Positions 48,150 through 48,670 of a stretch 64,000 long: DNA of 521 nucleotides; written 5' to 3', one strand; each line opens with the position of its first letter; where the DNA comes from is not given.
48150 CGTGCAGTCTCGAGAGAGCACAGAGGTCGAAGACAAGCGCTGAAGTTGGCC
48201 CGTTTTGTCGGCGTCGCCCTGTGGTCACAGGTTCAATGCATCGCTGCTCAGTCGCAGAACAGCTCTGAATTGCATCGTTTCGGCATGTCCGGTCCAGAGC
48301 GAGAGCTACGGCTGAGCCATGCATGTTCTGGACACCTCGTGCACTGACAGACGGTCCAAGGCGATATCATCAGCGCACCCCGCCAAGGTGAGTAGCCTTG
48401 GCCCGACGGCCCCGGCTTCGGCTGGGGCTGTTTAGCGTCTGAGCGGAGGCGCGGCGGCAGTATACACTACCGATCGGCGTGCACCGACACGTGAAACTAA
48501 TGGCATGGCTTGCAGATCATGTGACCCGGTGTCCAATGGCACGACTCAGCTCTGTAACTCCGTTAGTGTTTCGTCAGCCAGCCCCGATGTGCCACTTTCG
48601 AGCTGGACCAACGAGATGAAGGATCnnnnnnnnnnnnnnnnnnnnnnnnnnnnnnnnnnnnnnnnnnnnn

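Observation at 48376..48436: A ~60-nt double-hairpin element present three times (43415-43475 reverse, 48376-48436, 61789-61849) with compensatory substitutions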

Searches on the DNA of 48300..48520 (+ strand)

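Call 16: search_dna_similar(query=window:48366-48446:+, collection=plasmids, mode=distant, max_evalue=1)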
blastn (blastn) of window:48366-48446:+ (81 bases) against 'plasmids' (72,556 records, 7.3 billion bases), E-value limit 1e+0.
Records with a match: 7; places in all: 7; records where one place covers at least 80% of the query: 0.
Best place of each record, by identity: 95-99% 4; 90-95% 3.
By first word of the organism name: uncultured 2; Deinococcus 1; Burkholderia 1; Streptomyces 1; Aeromonas 1; bacterium 1.
By predicted mobility (MOB-suite, as given by PLSDB): non-mobilizable 3; conjugative 3; mobilizable 1.
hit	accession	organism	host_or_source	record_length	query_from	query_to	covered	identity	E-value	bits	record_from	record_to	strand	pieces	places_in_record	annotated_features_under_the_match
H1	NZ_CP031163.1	Deinococcus wulumuqiensis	cell culture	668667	43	73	38%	90.3%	6e-1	40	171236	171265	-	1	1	ABC transporter transmembrane domain-containing protein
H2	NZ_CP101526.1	Burkholderia arboris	mixed culture,soil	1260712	42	68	33%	92.6%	2e-1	41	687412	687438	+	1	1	none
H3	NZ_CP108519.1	Streptomyces sp. NBC_01232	-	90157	38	63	32%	92.3%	6e-1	39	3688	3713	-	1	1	none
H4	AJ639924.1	uncultured bacterium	-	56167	42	65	30%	95.8%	6e-1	40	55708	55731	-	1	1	none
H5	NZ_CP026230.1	Aeromonas sp. ASNIH1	-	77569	42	65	30%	95.8%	6e-1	40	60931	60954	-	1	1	none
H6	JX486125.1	uncultured bacterium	-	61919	42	65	30%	95.8%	6e-1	40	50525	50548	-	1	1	none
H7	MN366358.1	bacterium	-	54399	42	65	30%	95.8%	6e-1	40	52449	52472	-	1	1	none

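Call 26: search_rna_families(source=window, start=48300, end=48520, threshold=evalue, max_evalue=10, show_alignments=3)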
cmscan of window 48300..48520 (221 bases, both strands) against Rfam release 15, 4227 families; matches with E-value up to 10: 7.
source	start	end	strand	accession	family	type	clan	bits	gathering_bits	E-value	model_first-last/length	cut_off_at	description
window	48384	48437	+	RF01783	b55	Gene; sRNA;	-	15.8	70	2.1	1-61/61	no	Mycobacterium B11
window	48328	48432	+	RF01400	istR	Gene; antitoxin;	-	14.6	45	0.88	1-130/130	no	istR Hfq binding RNA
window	48300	48319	-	RF02448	SpR20_sRNA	Gene; sRNA;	-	13.5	45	1.8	1-20/45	3'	Streptococcus sRNA SpR20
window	48350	48436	+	RF02868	ncS037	Gene; sRNA;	-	12.9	112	5.4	1-152/152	no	Burkholderia sRNA 37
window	48339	48378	-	RF00572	SNORD66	Gene; snRNA; snoRNA; CD-box;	-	11.8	32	8.8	1-76/76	no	Small nucleolar RNA SNORD66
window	48359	48377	-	RF00277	SNORD49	Gene; snRNA; snoRNA; CD-box;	CL00062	8.9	37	9.3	1-71/71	no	Small nucleolar RNA SNORD49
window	48409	48428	+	RF02225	sX6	Gene; sRNA;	-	8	40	4.3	298-317/342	no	Proteobacterial sRNA sX6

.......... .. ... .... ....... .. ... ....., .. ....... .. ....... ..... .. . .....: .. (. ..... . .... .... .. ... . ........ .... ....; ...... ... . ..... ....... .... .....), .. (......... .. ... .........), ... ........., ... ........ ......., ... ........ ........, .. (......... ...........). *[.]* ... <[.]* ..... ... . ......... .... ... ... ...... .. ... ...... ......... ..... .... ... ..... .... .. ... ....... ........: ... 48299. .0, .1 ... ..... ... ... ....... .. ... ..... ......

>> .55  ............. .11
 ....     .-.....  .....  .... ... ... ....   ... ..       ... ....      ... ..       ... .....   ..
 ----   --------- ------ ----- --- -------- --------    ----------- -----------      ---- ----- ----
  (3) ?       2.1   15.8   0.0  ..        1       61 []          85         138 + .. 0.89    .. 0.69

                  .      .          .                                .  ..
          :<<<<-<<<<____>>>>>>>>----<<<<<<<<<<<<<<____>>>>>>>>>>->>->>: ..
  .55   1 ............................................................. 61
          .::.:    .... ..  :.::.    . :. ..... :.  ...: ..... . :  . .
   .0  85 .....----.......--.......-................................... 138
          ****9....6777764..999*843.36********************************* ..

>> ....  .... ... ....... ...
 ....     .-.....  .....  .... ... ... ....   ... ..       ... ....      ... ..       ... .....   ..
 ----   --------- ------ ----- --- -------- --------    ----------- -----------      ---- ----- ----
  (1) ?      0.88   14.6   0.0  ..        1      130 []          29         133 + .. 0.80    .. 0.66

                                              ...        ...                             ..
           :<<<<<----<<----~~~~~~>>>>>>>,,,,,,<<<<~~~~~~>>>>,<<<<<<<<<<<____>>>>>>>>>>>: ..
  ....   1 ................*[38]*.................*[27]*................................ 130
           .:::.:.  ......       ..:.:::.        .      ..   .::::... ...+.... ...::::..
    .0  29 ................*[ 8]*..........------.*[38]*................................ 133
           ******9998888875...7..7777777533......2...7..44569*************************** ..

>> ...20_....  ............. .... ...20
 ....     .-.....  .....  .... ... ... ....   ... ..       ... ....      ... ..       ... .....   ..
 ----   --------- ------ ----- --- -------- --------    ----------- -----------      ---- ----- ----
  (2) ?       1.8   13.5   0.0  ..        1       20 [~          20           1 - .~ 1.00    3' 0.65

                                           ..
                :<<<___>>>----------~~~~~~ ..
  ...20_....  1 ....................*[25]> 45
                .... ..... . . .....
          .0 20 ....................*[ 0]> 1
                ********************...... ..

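Call 44: build_rna_model(alignment_id=A2, structure=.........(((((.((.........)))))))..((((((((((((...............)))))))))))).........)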
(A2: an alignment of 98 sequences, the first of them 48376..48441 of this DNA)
Model R1 built from alignment A2 (98 sequences, 83 columns); structure: as given.
model positions 66; base pairs 19; branch points 1; effective number of sequences 5.22; information 0.85 bits per position. Calibrated on 0.2 Mb of random sequence (short: E-values are rough).
structure used (alignment columns):
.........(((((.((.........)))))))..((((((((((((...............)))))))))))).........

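Call 45: search_with_rna_model(model_id=R1, source=window, filters=off, max_evalue=10, show_alignments=6)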
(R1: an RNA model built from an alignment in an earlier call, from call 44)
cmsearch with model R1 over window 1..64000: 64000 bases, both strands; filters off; matches with E-value up to 10: 18.
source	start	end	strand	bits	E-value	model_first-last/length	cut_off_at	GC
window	61790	61855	+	79.2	2.2e-18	1-66/66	no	0.67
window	48376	48441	+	76.3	1.2e-17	1-66/66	no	0.7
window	43411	43475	-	61.9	6e-14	1-66/66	no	0.77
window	43422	43445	+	17.9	0.012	32-55/66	no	0.92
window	61819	61846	-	16.5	0.026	30-57/66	no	0.75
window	48406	48431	-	11.8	0.44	31-56/66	no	0.77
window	28294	28359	+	11.3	0.58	1-66/66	no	0.65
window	25374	25433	-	9.7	1.4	1-66/66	no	0.78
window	61796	61816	-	9.4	1.7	7-27/66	no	0.67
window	48382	48402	-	8.6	2.8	7-27/66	no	0.62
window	54204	54263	-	8.1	3.8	1-66/66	no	0.7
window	6432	6469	+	7.8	4.5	1-66/66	no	0.82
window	27386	27469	-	7.8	4.6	1-66/66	no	0.45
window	17481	17519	-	7.6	5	1-66/66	no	0.77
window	15656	15738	+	7.4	5.8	1-66/66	no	0.64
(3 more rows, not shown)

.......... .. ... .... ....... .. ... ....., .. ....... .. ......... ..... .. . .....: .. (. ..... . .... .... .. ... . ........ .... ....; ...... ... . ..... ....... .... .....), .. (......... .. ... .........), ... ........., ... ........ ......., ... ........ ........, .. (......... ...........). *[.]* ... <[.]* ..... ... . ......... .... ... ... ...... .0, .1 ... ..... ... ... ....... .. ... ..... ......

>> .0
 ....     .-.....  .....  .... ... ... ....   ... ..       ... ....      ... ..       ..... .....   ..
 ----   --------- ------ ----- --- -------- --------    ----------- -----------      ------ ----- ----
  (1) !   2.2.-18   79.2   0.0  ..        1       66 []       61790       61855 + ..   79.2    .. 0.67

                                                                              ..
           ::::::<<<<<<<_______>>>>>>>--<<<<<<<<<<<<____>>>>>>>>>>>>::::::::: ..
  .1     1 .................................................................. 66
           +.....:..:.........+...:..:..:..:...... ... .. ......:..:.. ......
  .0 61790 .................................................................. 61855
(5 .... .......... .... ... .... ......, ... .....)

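Call 46: search_with_rna_model(model_id=R1, sources=[L151, L152, L153, L154, L155, L156, L157, L158, L159, L160, L161, L162, L163, L164, L165, L166, L167, L168, L169, L170, L171, L172, L173, L174, L175, L176, L177, L178, L179, L180, L181, L182, L183, L184, L185, L186, L187, L188, L189, L190, L191, L192, L193, L194, L195, L196, L197, L198, L199, L200, L201, L202, L203, L204, L205, L206, L207, L208, L209, L210, L211, L212, L213, L214, L215, L216, L217, L218, L219, L220, L221, L222, L223, L224, L225, L226, L227, L228, L229, L230, L231, L232, L233, L234, L235, L236, L237, L238, L239, L240, L241, L242, L243, L244, L245, L246, L247, L248, L249, L250], max_evalue=0.001, make_alignment=true)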
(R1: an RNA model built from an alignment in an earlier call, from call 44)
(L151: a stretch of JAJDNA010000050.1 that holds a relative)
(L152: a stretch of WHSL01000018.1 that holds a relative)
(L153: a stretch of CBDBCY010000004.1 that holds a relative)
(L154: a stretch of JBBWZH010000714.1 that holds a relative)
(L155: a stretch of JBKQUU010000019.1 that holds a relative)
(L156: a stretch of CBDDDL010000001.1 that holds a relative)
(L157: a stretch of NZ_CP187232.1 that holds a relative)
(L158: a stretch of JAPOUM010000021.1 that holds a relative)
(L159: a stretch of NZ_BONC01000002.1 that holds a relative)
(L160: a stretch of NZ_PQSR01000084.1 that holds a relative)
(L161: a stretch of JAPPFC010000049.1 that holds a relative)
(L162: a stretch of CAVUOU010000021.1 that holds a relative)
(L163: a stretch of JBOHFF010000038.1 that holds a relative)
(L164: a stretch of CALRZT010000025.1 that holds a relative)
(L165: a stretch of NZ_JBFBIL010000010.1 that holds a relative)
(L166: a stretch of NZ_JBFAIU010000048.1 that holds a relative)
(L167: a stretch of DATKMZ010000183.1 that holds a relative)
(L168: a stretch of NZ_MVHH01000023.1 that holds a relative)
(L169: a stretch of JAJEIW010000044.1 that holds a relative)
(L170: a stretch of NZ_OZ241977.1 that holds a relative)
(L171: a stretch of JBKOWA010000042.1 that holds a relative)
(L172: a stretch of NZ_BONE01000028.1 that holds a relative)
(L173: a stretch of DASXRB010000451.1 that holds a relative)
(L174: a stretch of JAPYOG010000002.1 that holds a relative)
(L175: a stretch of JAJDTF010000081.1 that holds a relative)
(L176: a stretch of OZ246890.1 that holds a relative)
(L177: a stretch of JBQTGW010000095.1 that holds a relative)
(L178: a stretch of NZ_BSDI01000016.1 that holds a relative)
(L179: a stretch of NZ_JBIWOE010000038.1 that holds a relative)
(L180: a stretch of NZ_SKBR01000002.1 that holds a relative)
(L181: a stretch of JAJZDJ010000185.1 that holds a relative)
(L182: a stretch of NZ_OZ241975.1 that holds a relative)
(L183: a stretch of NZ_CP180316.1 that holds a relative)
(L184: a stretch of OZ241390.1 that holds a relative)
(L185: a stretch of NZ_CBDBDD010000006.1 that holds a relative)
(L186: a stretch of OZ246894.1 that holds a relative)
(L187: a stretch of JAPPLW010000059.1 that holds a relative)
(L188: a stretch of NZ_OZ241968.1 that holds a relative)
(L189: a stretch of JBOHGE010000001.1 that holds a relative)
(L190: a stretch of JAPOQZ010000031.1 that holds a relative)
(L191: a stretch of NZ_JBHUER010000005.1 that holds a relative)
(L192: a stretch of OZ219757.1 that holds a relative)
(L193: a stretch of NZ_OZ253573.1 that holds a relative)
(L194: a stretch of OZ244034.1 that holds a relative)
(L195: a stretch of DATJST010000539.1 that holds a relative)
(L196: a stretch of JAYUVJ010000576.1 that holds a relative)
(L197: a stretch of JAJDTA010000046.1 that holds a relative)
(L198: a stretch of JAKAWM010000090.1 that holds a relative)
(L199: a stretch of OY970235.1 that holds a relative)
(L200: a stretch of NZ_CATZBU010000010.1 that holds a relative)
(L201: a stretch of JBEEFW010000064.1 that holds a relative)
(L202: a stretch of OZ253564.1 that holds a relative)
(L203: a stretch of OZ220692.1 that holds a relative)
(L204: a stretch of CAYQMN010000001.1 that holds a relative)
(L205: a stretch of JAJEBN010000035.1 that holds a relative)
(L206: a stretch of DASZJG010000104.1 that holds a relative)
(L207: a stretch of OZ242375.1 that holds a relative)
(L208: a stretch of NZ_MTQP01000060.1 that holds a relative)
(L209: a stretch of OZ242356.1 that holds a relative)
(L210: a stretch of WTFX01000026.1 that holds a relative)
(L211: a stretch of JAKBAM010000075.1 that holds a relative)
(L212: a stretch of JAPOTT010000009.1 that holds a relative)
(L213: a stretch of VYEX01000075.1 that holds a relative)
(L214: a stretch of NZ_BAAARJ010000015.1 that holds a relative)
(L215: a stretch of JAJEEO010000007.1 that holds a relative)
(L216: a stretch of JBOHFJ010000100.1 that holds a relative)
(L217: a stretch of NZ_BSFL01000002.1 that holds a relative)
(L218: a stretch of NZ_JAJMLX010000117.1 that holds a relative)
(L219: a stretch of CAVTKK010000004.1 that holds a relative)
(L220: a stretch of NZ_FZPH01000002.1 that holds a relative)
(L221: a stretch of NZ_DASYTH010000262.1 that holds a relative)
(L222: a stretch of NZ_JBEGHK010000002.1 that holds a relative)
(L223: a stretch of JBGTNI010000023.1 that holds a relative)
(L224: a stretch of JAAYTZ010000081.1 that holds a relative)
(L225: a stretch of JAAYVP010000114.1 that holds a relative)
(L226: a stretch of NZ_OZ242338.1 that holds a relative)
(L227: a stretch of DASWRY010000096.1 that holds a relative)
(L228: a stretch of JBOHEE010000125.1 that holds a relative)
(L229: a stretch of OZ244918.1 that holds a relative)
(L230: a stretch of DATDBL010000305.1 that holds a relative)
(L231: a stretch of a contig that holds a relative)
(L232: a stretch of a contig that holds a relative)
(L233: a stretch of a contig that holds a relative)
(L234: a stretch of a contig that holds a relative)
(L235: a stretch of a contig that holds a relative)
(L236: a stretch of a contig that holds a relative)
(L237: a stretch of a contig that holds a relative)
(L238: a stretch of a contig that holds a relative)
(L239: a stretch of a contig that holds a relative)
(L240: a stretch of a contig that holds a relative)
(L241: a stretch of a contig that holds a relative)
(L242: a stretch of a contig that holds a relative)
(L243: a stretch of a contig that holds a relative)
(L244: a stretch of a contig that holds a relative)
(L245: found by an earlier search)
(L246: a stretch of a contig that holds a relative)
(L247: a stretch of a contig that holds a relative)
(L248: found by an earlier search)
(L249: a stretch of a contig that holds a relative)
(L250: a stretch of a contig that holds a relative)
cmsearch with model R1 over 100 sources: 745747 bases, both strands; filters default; matches with E-value up to 0.001: 94.
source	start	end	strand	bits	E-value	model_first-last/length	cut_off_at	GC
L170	6384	6449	-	87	2.6e-19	1-66/66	no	0.74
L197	3494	3559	+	85.3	6.9e-19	1-66/66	no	0.71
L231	198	263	+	83.5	2e-18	1-66/66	no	0.71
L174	7428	7493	+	83.3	2.3e-18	1-66/66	no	0.71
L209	5701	5766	+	83.3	2.3e-18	1-66/66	no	0.71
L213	6849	6914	+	83.1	2.5e-18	1-66/66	no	0.73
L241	1434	1499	+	81.1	8.4e-18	1-66/66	no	0.73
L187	1475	1540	-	79.2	2.5e-17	1-66/66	no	0.64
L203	5020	5085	+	79.1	2.7e-17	1-66/66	no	0.71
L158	4756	4821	-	77.8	5.8e-17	1-66/66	no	0.73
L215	5024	5089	+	77.7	6.1e-17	1-66/66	no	0.7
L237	4232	4297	+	77.3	7.9e-17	1-66/66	no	0.73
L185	4671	4736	-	77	9.3e-17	1-66/66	no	0.7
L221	2875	2936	+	77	9.7e-17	1-66/66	no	0.73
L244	142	207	+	76.8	1e-16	1-66/66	no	0.71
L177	1550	1611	-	76.5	1.3e-16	1-66/66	no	0.73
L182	2467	2532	-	76.4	1.3e-16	1-66/66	no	0.76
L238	2584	2649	-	76.4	1.3e-16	1-66/66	no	0.76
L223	1220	1281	+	76.4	1.3e-16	1-66/66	no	0.65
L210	3373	3438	+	76.3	1.4e-16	1-66/66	no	0.74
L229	147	212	+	75.9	1.8e-16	1-66/66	no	0.62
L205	1149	1214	+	75.7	2e-16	1-66/66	no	0.71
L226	5056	5121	-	75.7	2.1e-16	1-66/66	no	0.82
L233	1146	1211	+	75.7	2.1e-16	1-66/66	no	0.82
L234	5055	5121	-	75.2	2.7e-16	1-66/66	no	0.64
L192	7504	7570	-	75.1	2.9e-16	1-66/66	no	0.69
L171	1969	2030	-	75.1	2.9e-16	1-66/66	no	0.71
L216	7228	7291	-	75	3e-16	1-66/66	no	0.72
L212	4694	4760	+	74.9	3.2e-16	1-66/66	no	0.72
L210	2198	2263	+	74.9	3.2e-16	1-66/66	no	0.73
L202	4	71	-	74.7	3.6e-16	1-66/66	no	0.75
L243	6168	6233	+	74.5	4.2e-16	1-66/66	no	0.7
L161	5464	5530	+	74.5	4.2e-16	1-66/66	no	0.64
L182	18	83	-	74.4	4.5e-16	1-66/66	no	0.71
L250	7698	7763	+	74.2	5e-16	1-66/66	no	0.73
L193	3287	3352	-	74.1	5.1e-16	1-66/66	no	0.76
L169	6519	6584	-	74.1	5.3e-16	1-66/66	no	0.71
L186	7207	7272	-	74.1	5.4e-16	1-66/66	no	0.71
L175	156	221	-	73.7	6.6e-16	1-66/66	no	0.71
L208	5765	5826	+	73.6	7e-16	1-66/66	no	0.76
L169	2984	3049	-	73.4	7.8e-16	1-66/66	no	0.71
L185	6439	6504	-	73.3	8.4e-16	1-66/66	no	0.71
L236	2359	2424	-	73.2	9e-16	1-66/66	no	0.74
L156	6106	6171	+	73.1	9.6e-16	1-66/66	no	0.74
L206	5753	5813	-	72.8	1.1e-15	1-66/66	no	0.69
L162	5021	5084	-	72.8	1.1e-15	1-66/66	no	0.66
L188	6692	6757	+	72.2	1.6e-15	1-66/66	no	0.68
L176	1193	1260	-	71.6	2.2e-15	1-66/66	no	0.72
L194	284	349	+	71.5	2.4e-15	1-66/66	no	0.7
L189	877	940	+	71.2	2.8e-15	1-66/66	no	0.61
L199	3132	3193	+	71.1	3.1e-15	1-66/66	no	0.71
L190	3344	3411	+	69.1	1e-14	1-66/66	no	0.76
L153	59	124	-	69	1e-14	1-66/66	no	0.7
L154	2645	2704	+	68.9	1.1e-14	1-66/66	no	0.73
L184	7236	7306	-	68.8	1.2e-14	1-66/66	no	0.73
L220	3966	4026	-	68.3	1.6e-14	1-66/66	no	0.7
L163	1094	1156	-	68.3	1.6e-14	1-66/66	no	0.63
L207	6062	6127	+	68.3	1.6e-14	1-66/66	no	0.65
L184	7087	7154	-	67.9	2.1e-14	1-66/66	no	0.71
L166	2844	2906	+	67.7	2.3e-14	1-66/66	no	0.71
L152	3543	3607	+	65.9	6.4e-14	1-66/66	no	0.69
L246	2081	2144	-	65.7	7.3e-14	1-66/66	no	0.67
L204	5490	5556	-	65.7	7.4e-14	1-66/66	no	0.72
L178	5906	5965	+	64.7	1.4e-13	1-66/66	no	0.68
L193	503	568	-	64.5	1.5e-13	1-66/66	no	0.71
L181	2599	2660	+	64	2e-13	1-66/66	no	0.71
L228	854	919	-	63.6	2.5e-13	1-66/66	no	0.77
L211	107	168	+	63.5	2.7e-13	1-66/66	no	0.69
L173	1914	1973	-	63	3.6e-13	1-66/66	no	0.67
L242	5896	5957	-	62.8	4.2e-13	1-66/66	no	0.73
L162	4801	4864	-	61.6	8.5e-13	1-66/66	no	0.66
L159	716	778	+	60.9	1.3e-12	1-66/66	no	0.76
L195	146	208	+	60.4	1.7e-12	1-66/66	no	0.75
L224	2266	2327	+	59.3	3.2e-12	1-66/66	no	0.69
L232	3295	3361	-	58.8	4.5e-12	1-66/66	no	0.69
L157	6647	6707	+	58.6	4.9e-12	1-66/66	no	0.7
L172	465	524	-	58.1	6.5e-12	1-66/66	no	0.68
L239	4333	4392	-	58.1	6.5e-12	1-66/66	no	0.68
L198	1022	1084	+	57.3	1.1e-11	1-66/66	no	0.75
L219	7773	7835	-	56.2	2e-11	1-66/66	no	0.7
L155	7594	7656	-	56.1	2.1e-11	1-66/66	no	0.71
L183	5389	5451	+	53.3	1.1e-10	1-66/66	no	0.63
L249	4772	4837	-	49.8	9.1e-10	1-66/66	no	0.67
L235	1813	1878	-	49.6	1e-09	1-66/66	no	0.67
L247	2299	2367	+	49.5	1e-09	1-66/66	no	0.71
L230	6562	6627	-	48.2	2.3e-09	1-66/66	no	0.68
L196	1152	1212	+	48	2.6e-09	1-66/66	no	0.61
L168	3555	3620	-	47.8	2.9e-09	1-66/66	no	0.67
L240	1412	1477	-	47.8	2.9e-09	1-66/66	no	0.67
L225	3961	4023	-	43.7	3.3e-08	1-66/66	no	0.7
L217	1315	1380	+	31.8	3.8e-05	1-66/66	no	0.74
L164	7895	7956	+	28.2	0.00031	1-66/66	no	0.73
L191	2026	2093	-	27.8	0.0004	1-66/66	no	0.78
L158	4765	4792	+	26.7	0.00073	30-57/66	no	0.75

Alignment A3: 94 matches aligned to the model, 99 columns, each read 5' to 3' on its own strand. Consensus structure (alignment columns), stored with it:
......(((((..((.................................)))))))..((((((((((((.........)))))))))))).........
